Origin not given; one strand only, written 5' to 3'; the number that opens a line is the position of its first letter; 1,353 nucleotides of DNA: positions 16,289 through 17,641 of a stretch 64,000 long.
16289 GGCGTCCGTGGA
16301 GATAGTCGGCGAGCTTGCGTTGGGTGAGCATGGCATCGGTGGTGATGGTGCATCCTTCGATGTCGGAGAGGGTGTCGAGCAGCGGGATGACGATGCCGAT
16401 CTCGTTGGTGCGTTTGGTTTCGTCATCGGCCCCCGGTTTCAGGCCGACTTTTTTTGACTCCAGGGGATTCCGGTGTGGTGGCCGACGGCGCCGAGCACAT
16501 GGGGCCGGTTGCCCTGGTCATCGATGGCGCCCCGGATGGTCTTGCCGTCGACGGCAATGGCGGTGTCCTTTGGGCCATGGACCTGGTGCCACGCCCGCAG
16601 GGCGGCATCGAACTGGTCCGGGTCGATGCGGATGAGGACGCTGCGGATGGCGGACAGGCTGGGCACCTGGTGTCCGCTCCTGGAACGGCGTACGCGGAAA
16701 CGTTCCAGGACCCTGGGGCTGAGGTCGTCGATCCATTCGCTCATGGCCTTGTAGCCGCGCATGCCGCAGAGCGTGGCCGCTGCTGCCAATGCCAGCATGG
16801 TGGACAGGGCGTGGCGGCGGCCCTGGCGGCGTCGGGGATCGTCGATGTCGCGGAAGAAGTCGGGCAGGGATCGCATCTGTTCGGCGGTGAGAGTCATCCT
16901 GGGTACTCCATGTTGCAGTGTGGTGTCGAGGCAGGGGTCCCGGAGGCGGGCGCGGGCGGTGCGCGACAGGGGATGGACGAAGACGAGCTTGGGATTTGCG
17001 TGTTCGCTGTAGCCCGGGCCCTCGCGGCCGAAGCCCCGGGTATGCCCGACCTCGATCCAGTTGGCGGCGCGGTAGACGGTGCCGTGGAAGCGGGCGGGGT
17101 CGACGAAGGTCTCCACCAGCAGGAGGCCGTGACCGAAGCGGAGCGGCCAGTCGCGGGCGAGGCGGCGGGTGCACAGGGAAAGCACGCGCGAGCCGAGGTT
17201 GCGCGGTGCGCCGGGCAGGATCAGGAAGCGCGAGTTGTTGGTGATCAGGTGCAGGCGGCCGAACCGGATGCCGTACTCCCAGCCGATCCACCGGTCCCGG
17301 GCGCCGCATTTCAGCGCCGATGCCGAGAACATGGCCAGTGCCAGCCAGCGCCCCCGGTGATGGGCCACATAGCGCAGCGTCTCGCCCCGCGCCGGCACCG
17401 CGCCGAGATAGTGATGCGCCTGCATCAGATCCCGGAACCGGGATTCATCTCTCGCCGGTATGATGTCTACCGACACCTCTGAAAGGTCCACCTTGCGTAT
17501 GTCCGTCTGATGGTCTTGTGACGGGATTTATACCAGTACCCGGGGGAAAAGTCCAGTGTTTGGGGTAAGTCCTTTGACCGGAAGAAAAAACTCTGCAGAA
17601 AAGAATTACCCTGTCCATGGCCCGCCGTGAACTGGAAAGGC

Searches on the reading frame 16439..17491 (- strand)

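Call 57: search_protein_families(library=pfam, proteins=[window:16439-17491:-], max_evalue=0.001)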
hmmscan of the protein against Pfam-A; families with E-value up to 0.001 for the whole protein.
window:16439-17491:- (350 aa): 3 families
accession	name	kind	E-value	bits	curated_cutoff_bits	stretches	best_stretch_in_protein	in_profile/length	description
PF14236.12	DruA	-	1e-23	84.4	27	1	12-156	57-222/297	Druantia protein DruA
PF13808.11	DDE_Tnp_1_assoc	-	3.8e-21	75.4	32.3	1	211-301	2-87/88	DDE_Tnp_1-associated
PF25680.1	Mom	-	8.9e-06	25.9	27.1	1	87-152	72-133/202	Mom protein family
